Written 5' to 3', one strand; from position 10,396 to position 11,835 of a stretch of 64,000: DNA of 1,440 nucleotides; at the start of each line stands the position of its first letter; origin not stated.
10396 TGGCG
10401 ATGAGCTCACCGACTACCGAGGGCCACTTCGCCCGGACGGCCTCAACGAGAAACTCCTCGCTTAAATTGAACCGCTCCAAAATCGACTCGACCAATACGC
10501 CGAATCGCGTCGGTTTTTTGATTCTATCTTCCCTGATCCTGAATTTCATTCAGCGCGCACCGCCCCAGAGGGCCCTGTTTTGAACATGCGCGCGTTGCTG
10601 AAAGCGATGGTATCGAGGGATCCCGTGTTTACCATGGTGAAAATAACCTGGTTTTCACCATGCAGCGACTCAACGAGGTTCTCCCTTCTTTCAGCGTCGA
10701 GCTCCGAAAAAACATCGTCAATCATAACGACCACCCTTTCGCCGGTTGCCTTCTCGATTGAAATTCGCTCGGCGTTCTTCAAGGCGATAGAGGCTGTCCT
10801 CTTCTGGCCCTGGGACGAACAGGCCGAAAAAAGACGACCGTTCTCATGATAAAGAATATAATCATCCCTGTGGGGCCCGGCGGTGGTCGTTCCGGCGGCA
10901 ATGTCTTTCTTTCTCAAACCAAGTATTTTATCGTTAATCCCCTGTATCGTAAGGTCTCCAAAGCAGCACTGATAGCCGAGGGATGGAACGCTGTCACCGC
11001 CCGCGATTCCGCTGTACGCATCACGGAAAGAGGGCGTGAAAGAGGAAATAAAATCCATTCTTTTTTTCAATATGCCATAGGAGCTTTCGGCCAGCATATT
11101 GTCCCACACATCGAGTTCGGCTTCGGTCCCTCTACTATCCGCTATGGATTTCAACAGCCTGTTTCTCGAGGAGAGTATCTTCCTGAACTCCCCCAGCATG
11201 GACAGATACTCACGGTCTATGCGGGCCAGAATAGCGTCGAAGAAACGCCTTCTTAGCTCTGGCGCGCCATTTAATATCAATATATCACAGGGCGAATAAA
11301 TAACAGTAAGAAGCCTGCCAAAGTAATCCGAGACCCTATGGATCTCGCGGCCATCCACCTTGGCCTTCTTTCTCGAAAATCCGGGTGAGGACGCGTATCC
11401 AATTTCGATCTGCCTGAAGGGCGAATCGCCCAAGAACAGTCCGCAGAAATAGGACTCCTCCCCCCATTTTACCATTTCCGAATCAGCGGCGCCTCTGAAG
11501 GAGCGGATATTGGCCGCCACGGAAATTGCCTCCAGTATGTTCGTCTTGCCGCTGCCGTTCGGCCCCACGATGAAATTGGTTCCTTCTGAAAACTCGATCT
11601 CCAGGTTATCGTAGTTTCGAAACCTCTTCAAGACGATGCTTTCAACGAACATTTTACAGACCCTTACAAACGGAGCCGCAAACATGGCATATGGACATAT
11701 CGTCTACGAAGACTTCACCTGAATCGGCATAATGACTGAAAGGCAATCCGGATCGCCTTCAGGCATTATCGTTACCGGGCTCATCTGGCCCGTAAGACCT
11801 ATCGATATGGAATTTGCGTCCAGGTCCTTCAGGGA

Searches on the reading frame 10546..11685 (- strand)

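Call 17: search_protein_families(library=pfam, proteins=[window:10546-11685:-], max_evalue=0.001)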
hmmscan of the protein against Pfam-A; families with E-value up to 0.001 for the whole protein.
window:10546-11685:- (379 aa): 5 families
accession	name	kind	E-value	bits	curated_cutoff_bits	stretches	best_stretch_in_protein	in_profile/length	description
PF02463.25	SMC_N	-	6.5e-19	68.7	40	1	14-73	2-66/220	RecF/RecN/SMC N terminal domain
PF13476.12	AAA_23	-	2e-13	51.9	27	1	16-57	1-42/201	AAA domain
PF13175.12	AAA_15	-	1.4e-11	45.1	32.1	1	12-59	1-48/374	AAA ATPase domain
PF13304.12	AAA_21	-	7.1e-09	36.6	27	1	37-66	2-34/304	AAA domain, putative AbiEii toxin, Type IV TA system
PF13555.12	AAA_29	-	0.00028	21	27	1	24-56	11-44/61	P-loop containing region of AAA domain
